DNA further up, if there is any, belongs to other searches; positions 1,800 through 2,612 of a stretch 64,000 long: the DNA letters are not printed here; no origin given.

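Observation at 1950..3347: Translationally coupled MNT - HEPN - SLOG/LOG-like three-gene module next to an IS remnant and tRNA-Gly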

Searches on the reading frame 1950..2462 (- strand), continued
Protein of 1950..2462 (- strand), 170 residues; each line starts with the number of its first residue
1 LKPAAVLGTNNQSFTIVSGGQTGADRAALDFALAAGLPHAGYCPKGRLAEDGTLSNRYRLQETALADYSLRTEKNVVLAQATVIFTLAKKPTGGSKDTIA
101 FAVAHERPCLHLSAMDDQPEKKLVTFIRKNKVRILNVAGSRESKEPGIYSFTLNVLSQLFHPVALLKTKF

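Call 38: search_protein_families(library=pfam, alignment_id=A4, max_evalue=0.001)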
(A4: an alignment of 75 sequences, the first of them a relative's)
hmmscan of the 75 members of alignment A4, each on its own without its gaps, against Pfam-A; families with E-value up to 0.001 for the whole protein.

A. member 1, L004:4807-5181:- (124 aa): 0 families

B. families by the number of members that match (of 75 scanned): 95 families (the first 25 are shown)
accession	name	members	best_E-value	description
PF12146.15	Hydrolase_4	4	4.3e-42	Serine aminopeptidase, S33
PF12697.13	Abhydrolase_6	4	4.5e-14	Alpha/beta hydrolase family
PF00561.26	Abhydrolase_1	4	6.4e-12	alpha/beta hydrolase fold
PF01488.26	Shikimate_DH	4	1.7e-08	Shikimate / quinate 5-dehydrogenase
PF03446.21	NAD_binding_2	3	1.8e-51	NAD binding domain of 6-phosphogluconate dehydrogenase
PF14833.11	NAD_binding_11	3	1.1e-39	NAD-binding of NADP-dependent 3-hydroxyisobutyrate dehydrogenase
PF03807.23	F420_oxidored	3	4.5e-09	NADP oxidoreductase coenzyme F420-dependent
PF00899.27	ThiF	2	1.4e-73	ThiF family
PF00484.24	Pro_CA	2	1.4e-39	Carbonic anhydrase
PF01451.26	LMWPc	2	9.1e-32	Low molecular weight phosphotyrosine protein phosphatase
PF04055.27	Radical_SAM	2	7.5e-20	Radical SAM superfamily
PF02826.25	2-Hacid_dh_C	2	1.7e-08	D-isomer specific 2-hydroxyacid dehydrogenase, NAD binding domain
PF07719.23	TPR_2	2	1e-07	Tetratricopeptide repeat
PF13428.12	TPR_14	2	3e-05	Tetratricopeptide repeat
PF00343.26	Phosphorylase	1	0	Carbohydrate phosphorylase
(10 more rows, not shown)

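Call 40: find_related_loci(query=A1, collection=viral_contigs, flank=3000)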
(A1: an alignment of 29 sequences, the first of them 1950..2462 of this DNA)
Query A1 (170 aa) in viral_contigs; peptide patterns used: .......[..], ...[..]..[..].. (x = any residue, [..] = any of these).
77 stretches matched a pattern; 32 encode a relative of the query (tblastn E <= 1e-3); 32 distinct loci.
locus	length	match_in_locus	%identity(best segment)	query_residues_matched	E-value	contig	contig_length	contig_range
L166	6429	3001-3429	49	16-158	3e-38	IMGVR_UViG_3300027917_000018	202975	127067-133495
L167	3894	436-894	43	16-166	8e-37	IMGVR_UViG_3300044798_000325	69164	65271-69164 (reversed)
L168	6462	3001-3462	42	16-160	1e-36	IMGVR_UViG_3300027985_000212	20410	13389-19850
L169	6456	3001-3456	44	15-160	1e-35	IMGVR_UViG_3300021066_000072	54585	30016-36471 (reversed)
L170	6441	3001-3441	41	16-161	1e-32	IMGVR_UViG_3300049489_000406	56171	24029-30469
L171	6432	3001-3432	44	16-158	2e-32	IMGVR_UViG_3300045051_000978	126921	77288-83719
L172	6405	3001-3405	46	16-148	2e-30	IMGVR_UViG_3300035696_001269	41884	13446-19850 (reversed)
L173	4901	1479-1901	44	16-148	6e-30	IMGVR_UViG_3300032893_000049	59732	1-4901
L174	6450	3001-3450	40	16-160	2e-28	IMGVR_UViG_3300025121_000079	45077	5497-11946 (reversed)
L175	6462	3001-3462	39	16-164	7e-29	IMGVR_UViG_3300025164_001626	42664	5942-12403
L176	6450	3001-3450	43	16-156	7e-34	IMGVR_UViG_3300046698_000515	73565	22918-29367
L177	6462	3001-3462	39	16-164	7e-29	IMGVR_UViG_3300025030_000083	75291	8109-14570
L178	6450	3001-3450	40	16-160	2e-28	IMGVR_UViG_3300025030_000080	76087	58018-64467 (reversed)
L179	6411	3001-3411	42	15-148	6e-27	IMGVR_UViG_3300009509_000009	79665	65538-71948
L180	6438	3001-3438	38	16-160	9e-23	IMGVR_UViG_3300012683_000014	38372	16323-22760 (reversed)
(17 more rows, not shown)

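Call 51: search_protein_families(library=pfam, proteins=[L023:3155-3883:+, L039:1749-2477:+], max_evalue=1)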
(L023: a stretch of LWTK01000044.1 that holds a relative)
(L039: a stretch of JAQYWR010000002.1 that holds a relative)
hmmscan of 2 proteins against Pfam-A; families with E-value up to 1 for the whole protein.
L023:3155-3883:+ (242 aa): 23 families
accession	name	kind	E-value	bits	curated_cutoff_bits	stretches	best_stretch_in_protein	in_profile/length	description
PF00005.33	ABC_tran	-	3.6e-30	105.8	25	1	23-166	1-136/137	ABC transporter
PF13304.12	AAA_21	-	4e-08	34.1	27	2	129-193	228-295/304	AAA domain, putative AbiEii toxin, Type IV TA system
PF02463.25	SMC_N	-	1.5e-06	28.2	40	2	35-56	26-48/220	RecF/RecN/SMC N terminal domain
PF13555.12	AAA_29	-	0.00012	22.2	27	1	25-63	14-51/61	P-loop containing region of AAA domain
PF13401.12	AAA_22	-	0.0014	19.3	27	1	35-194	7-121/130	AAA domain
PF01078.27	Mg_chelatase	-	0.0015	18.5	20.3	1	36-74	25-63/207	Magnesium chelatase, subunit ChlI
PF13476.12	AAA_23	-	0.011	16.9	27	1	34-55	20-41/201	AAA domain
PF13191.12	AAA_16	-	0.014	16.3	32.6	1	34-60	25-51/167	AAA ATPase domain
PF13514.12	AAA_27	-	0.019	15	22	1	26-57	19-50/206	AAA domain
PF13481.12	AAA_25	-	0.029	14.4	27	1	29-50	29-50/195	AAA domain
PF13671.12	AAA_33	-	0.034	14.9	27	1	35-54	1-20/143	AAA domain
PF25683.1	URGCP_GTPase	-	0.036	13.2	55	1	35-62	191-218/396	URGCP-like GTPase domain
PF13175.12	AAA_15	-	0.037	14.1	32.1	1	27-53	16-43/374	AAA ATPase domain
PF04310.18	MukB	-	0.047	13.8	23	1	36-76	28-69/226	MukB N-terminal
PF13173.12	AAA_14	-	0.051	14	27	1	35-67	4-38/129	AAA domain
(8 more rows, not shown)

L039:1749-2477:+ (242 aa): 25 families
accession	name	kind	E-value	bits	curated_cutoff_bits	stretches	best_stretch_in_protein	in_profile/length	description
PF00005.33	ABC_tran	-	2.8e-31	109.4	25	1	23-166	1-136/137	ABC transporter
PF13304.12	AAA_21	-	1.4e-07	32.3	27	2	35-56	1-22/304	AAA domain, putative AbiEii toxin, Type IV TA system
PF02463.25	SMC_N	-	5.4e-06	26.4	40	2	35-56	26-48/220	RecF/RecN/SMC N terminal domain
PF13555.12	AAA_29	-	4.1e-05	23.7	27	1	25-66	14-54/61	P-loop containing region of AAA domain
PF13401.12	AAA_22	-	0.00082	20.1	27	1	35-194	7-121/130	AAA domain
PF13476.12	AAA_23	-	0.0033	18.5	27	1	26-57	13-43/201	AAA domain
PF01078.27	Mg_chelatase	-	0.0054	16.6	20.3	1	35-72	24-61/207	Magnesium chelatase, subunit ChlI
PF13514.12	AAA_27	-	0.0075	16.3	22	1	26-57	19-50/206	AAA domain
PF13191.12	AAA_16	-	0.01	16.8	32.6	1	32-60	24-51/167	AAA ATPase domain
PF13173.12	AAA_14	-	0.013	16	27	1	34-75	3-46/129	AAA domain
PF25683.1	URGCP_GTPase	-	0.029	13.6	55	1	35-60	191-216/396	URGCP-like GTPase domain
PF13671.12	AAA_33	-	0.032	15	27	1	35-54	1-20/143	AAA domain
PF13479.12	AAA_24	-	0.049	13.9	27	1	36-67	5-31/195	AAA domain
PF03193.22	RsgA_GTPase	-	0.055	13.7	30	1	33-64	106-137/174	RsgA GTPase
PF05729.18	NACHT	-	0.077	13.3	26.7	1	35-54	2-21/167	NACHT domain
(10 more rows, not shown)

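Call 55: find_encoding_contigs(protein=P0012, flank=3500, max_places=4)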
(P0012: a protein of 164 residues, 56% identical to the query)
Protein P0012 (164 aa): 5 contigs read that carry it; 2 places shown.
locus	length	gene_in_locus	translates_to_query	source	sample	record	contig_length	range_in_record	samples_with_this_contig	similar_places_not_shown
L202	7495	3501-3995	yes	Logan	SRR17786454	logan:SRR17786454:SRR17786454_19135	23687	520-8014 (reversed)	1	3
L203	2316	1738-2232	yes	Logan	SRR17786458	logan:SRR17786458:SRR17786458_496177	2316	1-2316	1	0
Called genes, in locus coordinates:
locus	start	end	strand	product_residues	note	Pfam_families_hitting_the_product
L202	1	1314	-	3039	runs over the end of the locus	PF05593:RHS_repeat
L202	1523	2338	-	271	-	-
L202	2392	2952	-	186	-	-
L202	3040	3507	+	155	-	PF13428:TPR_14 (faint), PF14559:TPR_19 (faint)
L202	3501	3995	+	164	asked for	PF12694:cpYpsA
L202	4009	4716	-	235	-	PF00581:Rhodanese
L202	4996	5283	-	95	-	PF12844:HTH_19 (weak), PF01381:HTH_3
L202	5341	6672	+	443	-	PF00089:Trypsin (weak), PF13365:Trypsin_2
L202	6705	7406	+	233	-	-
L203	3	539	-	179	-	?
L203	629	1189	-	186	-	-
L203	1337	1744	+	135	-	PF13428:TPR_14 (faint), PF14559:TPR_19 (faint)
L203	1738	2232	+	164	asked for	PF12694:cpYpsA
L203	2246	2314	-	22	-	?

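Call 56: find_encoding_contigs(protein=P0013, flank=3500, max_places=4)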
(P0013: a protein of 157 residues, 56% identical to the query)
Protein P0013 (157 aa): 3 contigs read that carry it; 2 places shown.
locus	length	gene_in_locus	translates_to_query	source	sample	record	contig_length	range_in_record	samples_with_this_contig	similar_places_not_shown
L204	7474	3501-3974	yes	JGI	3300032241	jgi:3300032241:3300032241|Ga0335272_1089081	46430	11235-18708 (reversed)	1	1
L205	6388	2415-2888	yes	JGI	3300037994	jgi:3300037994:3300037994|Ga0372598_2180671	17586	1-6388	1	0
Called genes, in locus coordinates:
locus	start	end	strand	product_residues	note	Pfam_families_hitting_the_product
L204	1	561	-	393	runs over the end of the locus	PF14284:PcfJ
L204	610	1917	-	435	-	PF00817:IMS, PF11799:IMS_C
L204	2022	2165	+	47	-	-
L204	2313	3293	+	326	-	PF01223:Endonuclease_NS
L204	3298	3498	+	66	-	-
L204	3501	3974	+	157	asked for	PF12694:cpYpsA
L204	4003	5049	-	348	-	PF01844:HNH (weak), PF13395:HNH_4 (weak)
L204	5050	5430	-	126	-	PF11969:DcpS_C, PF01230:HIT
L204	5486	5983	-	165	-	PF14559:TPR_19 (faint), PF07719:TPR_2 (faint), PF13174:TPR_6 (faint), PF13428:TPR_14 (faint), PF13431:TPR_17 (faint)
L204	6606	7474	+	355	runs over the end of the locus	PF03786:UxuA, PF01261:AP_endonuc_2 (weak), PF03786:UxuA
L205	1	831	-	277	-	?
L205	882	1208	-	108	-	-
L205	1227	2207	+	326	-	PF01223:Endonuclease_NS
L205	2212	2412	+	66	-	-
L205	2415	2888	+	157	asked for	PF12694:cpYpsA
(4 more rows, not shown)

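Call 57: find_encoding_contigs(protein=P0007, flank=3500, max_places=4)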
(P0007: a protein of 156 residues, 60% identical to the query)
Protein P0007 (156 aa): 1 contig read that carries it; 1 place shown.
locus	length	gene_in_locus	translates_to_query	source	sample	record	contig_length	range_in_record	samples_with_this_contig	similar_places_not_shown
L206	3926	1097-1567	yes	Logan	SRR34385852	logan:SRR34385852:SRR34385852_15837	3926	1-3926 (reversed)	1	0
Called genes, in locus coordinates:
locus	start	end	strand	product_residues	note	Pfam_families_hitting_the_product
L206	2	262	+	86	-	?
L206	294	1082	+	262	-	PF01844:HNH (weak)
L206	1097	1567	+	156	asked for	PF12694:cpYpsA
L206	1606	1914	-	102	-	-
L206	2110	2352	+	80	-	-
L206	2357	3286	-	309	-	-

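Call 68: search_protein_representatives(protein=window:1950-2462:-)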
Query: 170 residues. Proteins with E-value up to 0.001 (for the whole library): 6733; up to 1e-10: 3325; up to 1e-30: 111. The best 150 are listed.
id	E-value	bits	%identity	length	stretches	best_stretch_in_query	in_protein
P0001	4.9e-104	361.4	98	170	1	1-170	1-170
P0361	4.2e-41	157.0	55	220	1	10-163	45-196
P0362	6.2e-41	156.4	94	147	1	90-170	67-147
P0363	7.1e-40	153.0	53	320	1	9-165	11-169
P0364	1.3e-39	152.2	52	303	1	15-159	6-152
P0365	2.6e-39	151.2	55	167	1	15-159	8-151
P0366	3.1e-39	150.9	49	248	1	7-164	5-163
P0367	7.4e-39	149.7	54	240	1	16-163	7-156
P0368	1.8e-38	148.5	54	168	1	16-160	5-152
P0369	1.9e-38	148.4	53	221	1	11-157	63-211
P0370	2.1e-38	148.2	51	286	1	15-165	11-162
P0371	7.9e-38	146.3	52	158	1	16-163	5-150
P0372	1.7e-37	145.3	53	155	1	16-153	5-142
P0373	1.9e-37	145.1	49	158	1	14-161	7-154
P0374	2.9e-37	144.5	49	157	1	15-160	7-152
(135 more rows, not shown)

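Call 71: search_protein_families(library=pfam, alignment_id=A5, max_evalue=0.001)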
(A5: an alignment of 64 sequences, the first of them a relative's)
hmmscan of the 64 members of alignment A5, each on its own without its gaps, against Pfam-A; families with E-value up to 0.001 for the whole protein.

A. member 1, P0363 (320 aa): 1 family
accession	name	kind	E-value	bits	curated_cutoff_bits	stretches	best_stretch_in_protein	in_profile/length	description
PF12694.12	cpYpsA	-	8.8e-51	171.9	26.2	1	18-161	1-142/145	Circularly permutated YpsA SLOG family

B. families by the number of members that match (of 64 scanned): 31 families (the first 25 are shown)
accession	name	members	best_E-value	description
PF12694.12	cpYpsA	64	2e-61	Circularly permutated YpsA SLOG family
PF10686.14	YAcAr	10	3.9e-08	YspA, cpYpsA-related SLOG family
PF20594.3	DUF6794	4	1.6e-13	Domain of unknown function (DUF6794)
PF02481.21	DNA_processg_A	4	7.2e-06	DNA recombination-mediator protein A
PF00072.30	Response_reg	3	3.1e-20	Response regulator receiver domain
PF13302.13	Acetyltransf_3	2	1.7e-33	Acetyltransferase (GNAT) domain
PF02152.23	FolB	2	1.5e-23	Dihydroneopterin aldolase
PF00717.28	Peptidase_S24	2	3.5e-13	Peptidase S24-like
PF00583.31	Acetyltransf_1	2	2.8e-11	Acetyltransferase (GNAT) family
PF13563.12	2_5_RNA_ligase2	2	4.5e-10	2'-5' RNA ligase superfamily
PF07823.17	CPDase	2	0.00039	Cyclic phosphodiesterase-like protein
PF03091.20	CutA1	1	3.4e-32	CutA1 divalent ion tolerance protein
PF00075.30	RNase_H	1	1e-25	RNase H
PF13673.13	Acetyltransf_10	1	7e-25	Acetyltransferase (GNAT) domain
PF06094.17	GGACT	1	1.6e-21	Gamma-glutamyl cyclotransferase, AIG2-like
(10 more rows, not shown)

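Call 75: find_encoding_contigs(protein=P0362, flank=4000, max_places=5)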
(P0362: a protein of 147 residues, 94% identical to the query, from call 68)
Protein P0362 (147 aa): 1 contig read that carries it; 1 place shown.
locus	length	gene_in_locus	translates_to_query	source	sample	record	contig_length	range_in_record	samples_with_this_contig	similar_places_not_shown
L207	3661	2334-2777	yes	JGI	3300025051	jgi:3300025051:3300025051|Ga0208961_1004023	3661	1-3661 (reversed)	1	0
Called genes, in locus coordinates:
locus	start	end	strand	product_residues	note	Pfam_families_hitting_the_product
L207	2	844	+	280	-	?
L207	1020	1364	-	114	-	-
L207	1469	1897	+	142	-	PF22600:MTPAP-like_central (weak), PF01909:NTP_transf_2, PF18765:Polbeta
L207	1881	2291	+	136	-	PF05168:HEPN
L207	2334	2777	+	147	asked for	PF12694:cpYpsA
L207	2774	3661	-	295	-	?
